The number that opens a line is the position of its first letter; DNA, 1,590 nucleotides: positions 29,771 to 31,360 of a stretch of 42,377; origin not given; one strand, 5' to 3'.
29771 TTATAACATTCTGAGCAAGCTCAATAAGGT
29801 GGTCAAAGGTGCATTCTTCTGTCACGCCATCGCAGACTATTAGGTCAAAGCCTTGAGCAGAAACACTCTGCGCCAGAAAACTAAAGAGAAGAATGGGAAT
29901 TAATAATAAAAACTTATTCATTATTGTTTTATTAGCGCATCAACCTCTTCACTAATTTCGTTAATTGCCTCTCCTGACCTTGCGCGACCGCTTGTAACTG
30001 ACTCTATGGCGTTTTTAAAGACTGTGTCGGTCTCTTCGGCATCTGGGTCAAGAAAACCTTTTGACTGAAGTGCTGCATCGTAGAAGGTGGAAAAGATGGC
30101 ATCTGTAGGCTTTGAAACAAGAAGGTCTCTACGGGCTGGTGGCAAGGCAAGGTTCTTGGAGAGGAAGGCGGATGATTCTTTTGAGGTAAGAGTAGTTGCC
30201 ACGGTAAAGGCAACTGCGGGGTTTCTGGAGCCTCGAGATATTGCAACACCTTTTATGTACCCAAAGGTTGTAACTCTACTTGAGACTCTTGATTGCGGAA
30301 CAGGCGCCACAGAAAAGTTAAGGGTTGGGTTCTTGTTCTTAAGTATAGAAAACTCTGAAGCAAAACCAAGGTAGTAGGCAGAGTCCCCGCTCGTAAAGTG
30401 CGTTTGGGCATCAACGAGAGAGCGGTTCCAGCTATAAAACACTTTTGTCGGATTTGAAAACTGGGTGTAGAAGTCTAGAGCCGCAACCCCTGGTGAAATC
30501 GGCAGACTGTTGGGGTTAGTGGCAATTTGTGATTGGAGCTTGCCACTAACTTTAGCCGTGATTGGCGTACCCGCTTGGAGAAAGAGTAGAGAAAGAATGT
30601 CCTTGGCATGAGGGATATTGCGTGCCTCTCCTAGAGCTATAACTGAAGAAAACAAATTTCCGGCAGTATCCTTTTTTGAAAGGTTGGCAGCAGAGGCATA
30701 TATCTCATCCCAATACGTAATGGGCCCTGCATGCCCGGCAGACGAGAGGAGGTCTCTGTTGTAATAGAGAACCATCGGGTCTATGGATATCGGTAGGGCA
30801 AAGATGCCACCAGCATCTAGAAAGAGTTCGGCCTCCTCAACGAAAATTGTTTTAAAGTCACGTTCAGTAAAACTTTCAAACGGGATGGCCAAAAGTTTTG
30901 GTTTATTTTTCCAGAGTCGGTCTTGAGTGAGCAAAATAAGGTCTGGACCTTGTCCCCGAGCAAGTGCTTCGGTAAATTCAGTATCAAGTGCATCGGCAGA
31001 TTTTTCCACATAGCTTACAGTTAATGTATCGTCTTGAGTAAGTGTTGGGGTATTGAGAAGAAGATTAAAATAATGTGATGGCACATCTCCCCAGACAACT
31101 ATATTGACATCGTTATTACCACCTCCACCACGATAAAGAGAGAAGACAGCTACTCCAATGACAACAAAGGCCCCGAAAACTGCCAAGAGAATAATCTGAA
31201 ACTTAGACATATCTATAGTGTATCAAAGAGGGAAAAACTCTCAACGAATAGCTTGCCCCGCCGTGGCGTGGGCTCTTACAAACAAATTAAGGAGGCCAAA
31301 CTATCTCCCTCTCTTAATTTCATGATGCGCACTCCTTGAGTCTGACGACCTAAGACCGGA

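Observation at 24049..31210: Candidate envelope apparatus without an ATPase: lytic transglycosylase, SPFH scaffold, SBP-like protein and seven pilin-like genes in 7 kb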

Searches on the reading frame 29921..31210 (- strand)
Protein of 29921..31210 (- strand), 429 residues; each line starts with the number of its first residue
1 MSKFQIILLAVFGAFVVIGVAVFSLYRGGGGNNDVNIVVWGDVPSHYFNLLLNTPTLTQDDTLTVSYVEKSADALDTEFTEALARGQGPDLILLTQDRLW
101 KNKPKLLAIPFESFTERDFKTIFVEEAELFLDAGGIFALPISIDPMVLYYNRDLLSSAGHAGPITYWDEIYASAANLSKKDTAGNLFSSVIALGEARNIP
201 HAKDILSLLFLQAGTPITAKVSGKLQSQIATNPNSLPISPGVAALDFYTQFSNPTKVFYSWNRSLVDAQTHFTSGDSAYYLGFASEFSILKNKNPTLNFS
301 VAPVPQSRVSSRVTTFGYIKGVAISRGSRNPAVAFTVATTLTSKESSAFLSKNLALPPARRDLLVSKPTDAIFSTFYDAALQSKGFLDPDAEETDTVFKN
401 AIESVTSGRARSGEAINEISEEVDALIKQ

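Call 6: search_protein_families(library=pfam, proteins=[window:29921-31210:-], max_evalue=0.01)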
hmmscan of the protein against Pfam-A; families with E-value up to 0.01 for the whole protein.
window:29921-31210:- (429 aa): 2 families
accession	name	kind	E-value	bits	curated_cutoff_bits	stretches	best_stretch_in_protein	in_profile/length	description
PF13416.11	SBP_bac_8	-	1.9e-16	61.1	27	1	63-363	12-265/279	Bacterial extracellular solute-binding protein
PF01547.30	SBP_bac_1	-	9.9e-15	55.7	26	1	64-346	25-305/307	Bacterial extracellular solute-binding protein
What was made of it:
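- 29921..31210 (-): TM-anchored family-1 (MalE-like) solute-binding protein. First gene of the pilin operon, with no ABC permease or ATPase partner nearby. PF13416 and PF01547 (call 6).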

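Call 15: search_solved_structures(query=window:29921-31210:-, max_evalue=0.01)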
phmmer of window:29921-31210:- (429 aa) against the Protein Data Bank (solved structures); distinct sequences matched with E-value up to 0.01: 445 (the best 60 are shown).
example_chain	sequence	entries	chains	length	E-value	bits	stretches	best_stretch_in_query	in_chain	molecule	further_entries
9vus_A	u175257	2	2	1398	2.8e-12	49.7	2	34-186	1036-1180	Soluble cytochrome b562,2-oxoglutarate receptor 1,Soluble cytochrome b562,2-oxoglutarate r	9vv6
8jbg_B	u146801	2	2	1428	6.1e-12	48.6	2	36-186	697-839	Neuromedin-K receptor (NK3R-pFastbac1) | NK3R-pFastbac1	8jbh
2fnc_A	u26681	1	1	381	7e-09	38.5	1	287-428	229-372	maltose ABC transporter, periplasmic maltose-binding protein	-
6dts_A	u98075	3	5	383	7.1e-09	38.5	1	287-428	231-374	maltose-binding protein MalE2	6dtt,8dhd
9p0x_T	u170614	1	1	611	2.4e-08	36.7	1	4-186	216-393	Tissue factor,Maltose/maltodextrin-binding periplasmic protein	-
4r9f_A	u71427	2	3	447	2.7e-08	36.6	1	78-419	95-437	MBP1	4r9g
9o9s_A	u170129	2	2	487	9.8e-08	34.7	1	27-186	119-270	Mitochondrial pyruvate carrier 1/MBP chimera protein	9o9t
4qrz_A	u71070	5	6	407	1.8e-07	33.9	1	63-423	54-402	ABC-TYPE SUGAR TRANSPORTER | ABC transporter, substrate binding protein (Sugar)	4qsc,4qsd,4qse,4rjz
2zyk_A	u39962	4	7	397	2.2e-07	33.6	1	85-418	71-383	Solute-binding protein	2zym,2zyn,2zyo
1eu8_A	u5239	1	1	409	4.3e-07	32.6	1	87-429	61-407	TREHALOSE/MALTOSE BINDING PROTEIN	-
6dtu_A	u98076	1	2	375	3.1e-06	29.8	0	74-156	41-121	maltose-binding protein MalE1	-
2gha_A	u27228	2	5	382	3.7e-06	29.5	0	74-156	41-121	maltose ABC transporter, periplasmic maltose-binding protein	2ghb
5aq9_B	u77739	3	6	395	3.7e-06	29.5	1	32-186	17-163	MALTOSE-BINDING PERIPLASMIC PROTEIN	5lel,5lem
6ob5_B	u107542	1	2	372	5e-06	29.1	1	38-187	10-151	Maltodextrin-binding protein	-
5zca_A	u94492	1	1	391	5.8e-06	28.9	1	27-186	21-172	Repressor protein cI,Maltose-binding periplasmic protein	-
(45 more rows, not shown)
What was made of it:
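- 29921..31210 (-): Solved relatives are MalE-type (call 15).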

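Call 25: search_protein_families(library=padloc, proteins=[window:29921-31210:-], max_evalue=0.01)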
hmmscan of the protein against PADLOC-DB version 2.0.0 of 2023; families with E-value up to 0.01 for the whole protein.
window:29921-31210:- (429 aa): 0 families

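Call 26: search_protein_families(library=phrogs, proteins=[window:29921-31210:-], max_evalue=0.01)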
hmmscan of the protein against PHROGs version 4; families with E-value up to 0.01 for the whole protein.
window:29921-31210:- (429 aa): 1 family
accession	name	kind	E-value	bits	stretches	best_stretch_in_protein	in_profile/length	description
phrog_21103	-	unknown function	4.6e-06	26.8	1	36-185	32-173/396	-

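Call 36: find_homologous_proteins(query=window:29921-31210:-, max_evalue=1e-10)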
Query window:29921-31210:- (429 aa): 1169 proteins with E <= 1e-10 among 8000 candidates; the best 120 are listed.
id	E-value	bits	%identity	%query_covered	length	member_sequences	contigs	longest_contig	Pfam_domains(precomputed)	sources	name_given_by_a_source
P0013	4.2e-246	835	89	100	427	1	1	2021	PF13416.12,PF01547.31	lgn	-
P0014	2.5e-224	763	80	100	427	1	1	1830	PF13416.12,PF01547.31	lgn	-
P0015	1.3e-211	721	76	100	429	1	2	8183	PF13416.12,PF01547.31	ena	-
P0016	2.6e-211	720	76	100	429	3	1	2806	PF13416.12,PF01547.31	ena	-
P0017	8.3e-201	685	70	100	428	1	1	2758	PF13416.12,PF01547.31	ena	-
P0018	5.4e-199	679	72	100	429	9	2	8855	PF13416.12,PF01547.31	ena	-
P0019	2.4e-197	674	70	100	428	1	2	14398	PF13416.12,PF01547.31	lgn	-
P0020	8.1e-196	669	70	100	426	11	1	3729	PF13416.12,PF01547.31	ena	-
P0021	2.2e-194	664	71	100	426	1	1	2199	PF13416.12,PF01547.31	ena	-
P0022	6.4e-194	663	70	100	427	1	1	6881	PF13416.12,PF01547.31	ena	-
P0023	1.0e-192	659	69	100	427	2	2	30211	PF13416.12,PF01547.31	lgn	-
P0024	1.1e-192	659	70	100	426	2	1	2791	PF13416.12,PF01547.31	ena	-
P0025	1.9e-192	658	68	100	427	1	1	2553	PF13416.12,PF01547.31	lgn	-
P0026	3.9e-192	657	71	100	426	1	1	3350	PF13416.12,PF01547.31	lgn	-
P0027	6.2e-192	656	70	100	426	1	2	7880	PF13416.12,PF01547.31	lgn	-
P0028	9.0e-192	656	70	100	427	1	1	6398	PF13416.12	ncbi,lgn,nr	ncbi:MAG: extracellular solute-binding protein [Patescibacteria group bacterium]|nr:extracellular so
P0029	1.1e-191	655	69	100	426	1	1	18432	PF13416.12,PF01547.31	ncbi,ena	-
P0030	2.0e-191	654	69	100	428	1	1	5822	PF13416.12,PF01547.31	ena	-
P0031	5.3e-191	653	70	100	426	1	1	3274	PF13416.12,PF01547.31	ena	-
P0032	1.1e-190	652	71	100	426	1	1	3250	PF13416.12,PF01547.31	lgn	-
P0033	3.8e-190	650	69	100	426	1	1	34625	PF13416.12,PF01547.31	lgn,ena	-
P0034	8.3e-190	649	68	100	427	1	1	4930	PF13416.12,PF01547.31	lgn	-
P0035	9.1e-190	649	69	100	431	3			PF13416.12,PF01547.31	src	-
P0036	2.3e-189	648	69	100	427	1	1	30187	PF13416.12,PF01547.31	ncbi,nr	ncbi:MAG: extracellular solute-binding protein [bacterium]|nr:extracellular solute-binding protein [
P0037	3.7e-189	647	68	100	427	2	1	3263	PF13416.12,PF01547.31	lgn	-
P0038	4.8e-189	647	69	100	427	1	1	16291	PF13416.12,PF01547.31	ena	-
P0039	6.0e-189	646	69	100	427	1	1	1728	PF13416.12,PF01547.31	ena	-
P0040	7.1e-189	646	69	100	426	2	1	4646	PF13416.12,PF01547.31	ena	-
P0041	1.3e-188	645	69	100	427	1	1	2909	PF13416.12,PF01547.31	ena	-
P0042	1.6e-188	645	69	100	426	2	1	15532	PF13416.12,PF01547.31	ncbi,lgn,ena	-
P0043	2.6e-188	644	68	100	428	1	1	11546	PF13416.12,PF01547.31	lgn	-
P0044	3.4e-188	644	69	100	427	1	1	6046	PF13416.12,PF01547.31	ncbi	-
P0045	4.7e-188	643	69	100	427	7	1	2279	PF13416.12,PF01547.31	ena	-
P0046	5.0e-188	643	68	100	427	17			PF13416.12,PF01547.31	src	-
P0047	6.8e-188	643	68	100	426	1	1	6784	PF13416.12,PF01547.31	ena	-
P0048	7.5e-188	643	69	100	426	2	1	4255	PF13416.12,PF01547.31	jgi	jgi:ABC-type glycerol-3-phosphate transport system substrate-binding protein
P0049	1.1e-187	642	67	100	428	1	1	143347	PF13416.12,PF01547.31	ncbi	-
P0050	1.6e-187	642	69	100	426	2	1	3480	PF13416.12,PF01547.31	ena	-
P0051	2.8e-187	641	69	100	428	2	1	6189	PF13416.12,PF01547.31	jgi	jgi:ABC-type glycerol-3-phosphate transport system substrate-binding protein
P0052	5.6e-187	640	67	100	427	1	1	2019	PF13416.12,PF01547.31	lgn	-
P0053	6.1e-187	640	69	100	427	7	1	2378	PF13416.12,PF01547.31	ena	-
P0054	7.2e-187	639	68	100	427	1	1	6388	PF13416.12,PF01547.31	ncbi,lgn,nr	ncbi:MAG: extracellular solute-binding protein [bacterium]|nr:extracellular solute-binding protein [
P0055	4.9e-186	637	67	100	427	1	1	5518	PF13416.12,PF01547.31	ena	-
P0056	5.1e-186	637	69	100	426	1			PF13416.12,PF01547.31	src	-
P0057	5.2e-186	637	71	96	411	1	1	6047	PF13416.12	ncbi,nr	ncbi:MAG: extracellular solute-binding protein, partial [bacterium]|nr:extracellular solute-binding 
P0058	6.5e-186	636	70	97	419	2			PF13416.12,PF01547.31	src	-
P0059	1.1e-185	636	69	100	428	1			PF13416.12,PF01547.31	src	-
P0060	1.6e-185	635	69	100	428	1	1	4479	PF13416.12,PF01547.31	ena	-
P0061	2.0e-185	635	68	100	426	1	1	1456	PF13416.12,PF01547.31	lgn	-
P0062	2.5e-185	634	68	100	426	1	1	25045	PF13416.12,PF01547.31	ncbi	ncbi:MAG: extracellular solute-binding protein [Parcubacteria group bacterium]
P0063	2.8e-185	634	68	100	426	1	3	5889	PF13416.12,PF01547.31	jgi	jgi:ABC-type glycerol-3-phosphate transport system substrate-binding protein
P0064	3.6e-185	634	68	100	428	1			PF13416.12,PF01547.31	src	-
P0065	4.6e-185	634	67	100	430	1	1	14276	PF13416.12,PF01547.31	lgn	-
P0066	5.1e-185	633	69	100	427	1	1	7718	PF13416.12,PF01547.31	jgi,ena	-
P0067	6.3e-185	633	69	100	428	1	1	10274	PF13416.12,PF01547.31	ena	-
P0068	8.8e-185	633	69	100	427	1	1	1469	PF13416.12,PF01547.31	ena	-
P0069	9.8e-185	632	67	100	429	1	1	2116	PF13416.12,PF01547.31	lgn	-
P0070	1.2e-184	632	68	100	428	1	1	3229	PF13416.12,PF01547.31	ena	-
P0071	1.2e-184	632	67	100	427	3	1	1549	PF13416.12,PF01547.31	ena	-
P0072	1.2e-184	632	68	100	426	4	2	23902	PF13416.12,PF01547.31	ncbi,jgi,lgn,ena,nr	ncbi:MAG: hypothetical protein A3C62_00085 [Candidatus Zambryskibacteria bacterium RIFCSPHIGHO2_02_F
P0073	1.3e-184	632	69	100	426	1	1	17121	PF13416.12,PF01547.31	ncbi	-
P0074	2.3e-184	631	68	100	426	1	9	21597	PF13416.12,PF01547.31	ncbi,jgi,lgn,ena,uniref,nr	ncbi:MAG: Extracellular solute-binding protein family 1 [Parcubacteria group bacterium GW2011_GWB1_3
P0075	3.4e-184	631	68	100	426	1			PF13416.12,PF01547.31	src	-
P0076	4.2e-184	630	68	100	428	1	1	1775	PF13416.12,PF01547.31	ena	-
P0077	4.6e-184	630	68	100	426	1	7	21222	PF13416.12,PF01547.31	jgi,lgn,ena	-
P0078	4.8e-184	630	66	100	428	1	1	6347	PF13416.12,PF01547.31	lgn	-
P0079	5.8e-184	630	69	100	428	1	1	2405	PF13416.12,PF01547.31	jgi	-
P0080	7.1e-184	630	68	100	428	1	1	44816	PF13416.12,PF01547.31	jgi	-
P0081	7.7e-184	630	68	100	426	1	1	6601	PF13416.12,PF01547.31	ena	-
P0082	7.8e-184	629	68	100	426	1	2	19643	PF13416.12,PF01547.31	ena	-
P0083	8.1e-184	629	68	100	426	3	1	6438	PF13416.12,PF01547.31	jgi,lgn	-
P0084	8.2e-184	629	67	100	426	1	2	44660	PF13416.12,PF01547.31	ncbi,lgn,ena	ncbi:MAG: extracellular solute-binding protein [Patescibacteria group bacterium]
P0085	8.5e-184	629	68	100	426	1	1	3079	PF13416.12,PF01547.31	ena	-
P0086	1.1e-183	629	68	100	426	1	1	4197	PF13416.12,PF01547.31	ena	-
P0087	1.6e-183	628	68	100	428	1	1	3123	PF13416.12,PF01547.31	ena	-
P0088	1.7e-183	628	66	100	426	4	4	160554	PF13416.12,PF01547.31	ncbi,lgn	-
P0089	1.8e-183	628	66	100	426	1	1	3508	PF13416.12,PF01547.31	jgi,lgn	jgi:multiple sugar transport system substrate-binding protein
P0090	2.5e-183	628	68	100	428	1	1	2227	PF13416.12,PF01547.31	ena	-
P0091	2.6e-183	628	67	100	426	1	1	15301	PF13416.12,PF01547.31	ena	-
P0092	3.0e-183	628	68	100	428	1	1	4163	PF13416.12,PF01547.31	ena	-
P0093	3.3e-183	627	67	99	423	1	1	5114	PF13416.12,PF01547.31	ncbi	ncbi:MAG: extracellular solute-binding protein, partial [Parcubacteria group bacterium]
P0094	5.5e-183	627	67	100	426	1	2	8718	PF13416.12,PF01547.31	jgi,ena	-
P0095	5.7e-183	627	67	100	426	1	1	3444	PF13416.12,PF01547.31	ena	-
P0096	6.2e-183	627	67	100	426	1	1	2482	PF13416.12,PF01547.31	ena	-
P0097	6.5e-183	626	67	100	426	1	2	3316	PF13416.12,PF01547.31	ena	-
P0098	7.3e-183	626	68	100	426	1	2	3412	PF13416.12,PF01547.31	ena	-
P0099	7.9e-183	626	67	100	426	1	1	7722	PF13416.12,PF01547.31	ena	-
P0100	1.0e-182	626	67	100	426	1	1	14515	PF13416.12,PF01547.31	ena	-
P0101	1.3e-182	626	67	100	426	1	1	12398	PF13416.12,PF01547.31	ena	-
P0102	1.3e-182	625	67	100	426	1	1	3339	PF13416.12,PF01547.31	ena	-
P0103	1.7e-182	625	68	100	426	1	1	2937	PF13416.12,PF01547.31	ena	-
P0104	1.7e-182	625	67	100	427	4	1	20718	PF13416.12,PF01547.31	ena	-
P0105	2.5e-182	625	68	100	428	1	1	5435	PF13416.12,PF01547.31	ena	-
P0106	2.5e-182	625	67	100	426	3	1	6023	PF13416.12,PF01547.31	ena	-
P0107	2.6e-182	624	67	100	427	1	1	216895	PF13416.12,PF01547.31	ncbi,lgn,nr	ncbi:MAG: extracellular solute-binding protein [bacterium]|nr:extracellular solute-binding protein [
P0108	2.9e-182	624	67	100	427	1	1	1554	PF13416.12,PF01547.31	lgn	-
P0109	3.0e-182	624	68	100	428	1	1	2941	PF13416.12,PF01547.31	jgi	-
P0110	3.0e-182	624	68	100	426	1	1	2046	PF13416.12,PF01547.31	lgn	-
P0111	3.0e-182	624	68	100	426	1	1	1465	PF13416.12,PF01547.31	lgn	-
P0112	3.5e-182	624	67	100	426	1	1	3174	PF13416.12,PF01547.31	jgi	-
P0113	3.8e-182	624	68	100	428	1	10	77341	PF13416.12,PF01547.31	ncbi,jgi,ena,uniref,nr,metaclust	ncbi:MAG: hypothetical protein A2665_01810 [Candidatus Zambryskibacteria bacterium RIFCSPHIGHO2_01_F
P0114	4.7e-182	624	67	100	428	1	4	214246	PF13416.12,PF01547.31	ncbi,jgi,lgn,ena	-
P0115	5.3e-182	623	66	100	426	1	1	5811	PF13416.12,PF01547.31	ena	-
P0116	6.9e-182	623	67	100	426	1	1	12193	PF13416.12,PF01547.31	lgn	-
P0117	1.4e-181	622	66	100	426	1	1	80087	PF13416.12,PF01547.31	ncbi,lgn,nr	ncbi:MAG: extracellular solute-binding protein [bacterium]|nr:extracellular solute-binding protein [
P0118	2.0e-181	622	66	100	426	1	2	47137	PF13416.12,PF01547.31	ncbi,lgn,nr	ncbi:MAG: extracellular solute-binding protein [Candidatus Zambryskibacteria bacterium]|nr:extracell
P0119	2.7e-181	621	67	100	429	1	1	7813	PF13416.12,PF01547.31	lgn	-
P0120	3.0e-181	621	66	100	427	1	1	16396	PF13416.12,PF01547.31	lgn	-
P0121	3.2e-181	621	67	100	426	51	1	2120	PF13416.12,PF01547.31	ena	-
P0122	3.4e-181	621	68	100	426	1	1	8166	PF13416.12,PF01547.31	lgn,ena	-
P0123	4.0e-181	621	68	100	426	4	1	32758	PF13416.12,PF01547.31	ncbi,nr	ncbi:MAG: extracellular solute-binding protein [bacterium]|nr:extracellular solute-binding protein [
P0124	8.1e-181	620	65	100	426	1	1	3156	PF13416.12,PF01547.31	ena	-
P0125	1.8e-180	618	66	100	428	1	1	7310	PF13416.12,PF01547.31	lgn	-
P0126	3.3e-180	618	67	100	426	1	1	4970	PF13416.12,PF01547.31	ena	-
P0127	4.6e-180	617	66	100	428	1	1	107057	PF13416.12,PF01547.31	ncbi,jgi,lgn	-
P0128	6.6e-180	617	65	100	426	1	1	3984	PF13416.12,PF01547.31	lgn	-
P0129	2.2e-179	615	65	100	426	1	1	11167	PF13416.12,PF01547.31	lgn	-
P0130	3.5e-179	614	64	100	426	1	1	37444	PF13416.12,PF01547.31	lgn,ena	-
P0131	5.1e-179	614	65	100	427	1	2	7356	PF13416.12,PF01547.31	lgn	-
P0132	1.8e-178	612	65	100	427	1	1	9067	PF13416.12,PF01547.31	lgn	-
